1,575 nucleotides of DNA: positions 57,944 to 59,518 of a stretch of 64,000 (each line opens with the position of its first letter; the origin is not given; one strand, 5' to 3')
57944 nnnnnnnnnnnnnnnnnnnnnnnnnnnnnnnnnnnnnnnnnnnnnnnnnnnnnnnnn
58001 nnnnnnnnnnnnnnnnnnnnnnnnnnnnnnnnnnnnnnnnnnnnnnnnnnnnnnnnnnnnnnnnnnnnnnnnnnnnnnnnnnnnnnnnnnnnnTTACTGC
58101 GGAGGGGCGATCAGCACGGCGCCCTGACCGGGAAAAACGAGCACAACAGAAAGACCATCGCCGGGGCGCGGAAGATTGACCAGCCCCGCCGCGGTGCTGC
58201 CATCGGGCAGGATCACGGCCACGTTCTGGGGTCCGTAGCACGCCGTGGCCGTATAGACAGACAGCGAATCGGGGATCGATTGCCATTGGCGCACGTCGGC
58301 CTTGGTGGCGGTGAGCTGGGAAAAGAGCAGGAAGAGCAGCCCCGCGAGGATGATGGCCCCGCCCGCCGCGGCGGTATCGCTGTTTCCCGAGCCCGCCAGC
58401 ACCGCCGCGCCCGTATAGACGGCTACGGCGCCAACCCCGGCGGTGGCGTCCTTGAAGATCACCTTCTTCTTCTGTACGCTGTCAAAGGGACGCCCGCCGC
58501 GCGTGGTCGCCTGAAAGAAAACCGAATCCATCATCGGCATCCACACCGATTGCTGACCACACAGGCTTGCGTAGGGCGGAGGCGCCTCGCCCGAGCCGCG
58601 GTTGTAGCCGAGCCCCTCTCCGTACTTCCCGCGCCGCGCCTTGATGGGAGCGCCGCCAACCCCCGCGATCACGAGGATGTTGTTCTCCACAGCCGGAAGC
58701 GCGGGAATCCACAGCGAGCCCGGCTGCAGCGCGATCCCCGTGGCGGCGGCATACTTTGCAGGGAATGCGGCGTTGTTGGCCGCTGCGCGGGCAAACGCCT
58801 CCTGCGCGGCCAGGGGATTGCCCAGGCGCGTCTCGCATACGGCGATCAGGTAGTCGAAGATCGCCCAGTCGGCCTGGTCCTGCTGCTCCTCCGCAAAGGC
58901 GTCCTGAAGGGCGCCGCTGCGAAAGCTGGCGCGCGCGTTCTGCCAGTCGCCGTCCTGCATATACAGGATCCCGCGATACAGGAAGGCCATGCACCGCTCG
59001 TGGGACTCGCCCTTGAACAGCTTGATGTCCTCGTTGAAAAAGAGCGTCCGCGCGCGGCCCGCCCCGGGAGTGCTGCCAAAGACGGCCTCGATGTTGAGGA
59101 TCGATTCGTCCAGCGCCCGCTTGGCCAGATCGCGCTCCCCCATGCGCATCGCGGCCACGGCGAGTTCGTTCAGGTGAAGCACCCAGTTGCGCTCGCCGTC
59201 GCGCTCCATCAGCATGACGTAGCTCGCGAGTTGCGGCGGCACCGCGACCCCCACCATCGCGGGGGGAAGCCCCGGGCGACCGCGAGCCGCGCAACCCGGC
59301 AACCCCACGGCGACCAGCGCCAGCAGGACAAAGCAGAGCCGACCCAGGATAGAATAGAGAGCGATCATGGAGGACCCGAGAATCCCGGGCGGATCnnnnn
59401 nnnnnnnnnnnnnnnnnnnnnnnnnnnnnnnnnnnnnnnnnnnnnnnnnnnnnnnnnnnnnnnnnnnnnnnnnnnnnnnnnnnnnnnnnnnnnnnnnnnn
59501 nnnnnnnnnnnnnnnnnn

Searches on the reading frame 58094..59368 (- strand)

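Call 33: search_protein_families(library=pfam, proteins=[window:58094-59368:-])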
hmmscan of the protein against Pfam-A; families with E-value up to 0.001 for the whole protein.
window:58094-59368:- (424 aa): 3 families
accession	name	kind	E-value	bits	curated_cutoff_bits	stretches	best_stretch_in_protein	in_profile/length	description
PF07719.23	TPR_2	-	4.5e-05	23.7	27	0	128-150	3-25/34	Tetratricopeptide repeat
PF13174.12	TPR_6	-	0.00048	21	26.3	0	128-150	2-24/33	Tetratricopeptide repeat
PF13424.12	TPR_12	-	0.0005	20.7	30.1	0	66-102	6-43/77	Tetratricopeptide repeat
